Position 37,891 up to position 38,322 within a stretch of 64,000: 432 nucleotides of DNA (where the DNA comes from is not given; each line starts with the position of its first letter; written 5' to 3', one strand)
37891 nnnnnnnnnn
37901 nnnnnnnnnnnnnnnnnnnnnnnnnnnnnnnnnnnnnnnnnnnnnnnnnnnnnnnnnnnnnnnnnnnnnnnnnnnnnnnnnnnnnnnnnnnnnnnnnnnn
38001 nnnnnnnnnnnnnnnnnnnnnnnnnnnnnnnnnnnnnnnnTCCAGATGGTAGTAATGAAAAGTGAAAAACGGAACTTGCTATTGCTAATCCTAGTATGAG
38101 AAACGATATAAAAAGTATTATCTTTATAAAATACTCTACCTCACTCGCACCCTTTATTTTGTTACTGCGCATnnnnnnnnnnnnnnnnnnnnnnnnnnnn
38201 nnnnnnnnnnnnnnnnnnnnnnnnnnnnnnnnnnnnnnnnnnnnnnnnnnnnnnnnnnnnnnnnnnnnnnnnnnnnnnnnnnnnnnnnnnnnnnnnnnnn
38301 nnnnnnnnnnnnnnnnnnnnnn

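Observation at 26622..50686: Unusual density of class III-signal (pilin-like) genes; every predicted surface protein has an even cysteine count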

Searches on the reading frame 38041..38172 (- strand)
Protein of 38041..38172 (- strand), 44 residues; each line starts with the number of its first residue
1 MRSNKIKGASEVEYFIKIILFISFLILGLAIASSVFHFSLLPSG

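Call 35: search_protein_families(library=pfam, max_evalue=10, proteins=[window:38041-38172:-])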
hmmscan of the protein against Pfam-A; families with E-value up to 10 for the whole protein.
seq(44 aa): 1 family
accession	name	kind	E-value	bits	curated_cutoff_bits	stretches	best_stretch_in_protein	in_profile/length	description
PF11119.13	DUF2633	-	0.033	14.5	25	1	16-27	12-23/43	Protein of unknown function (DUF2633)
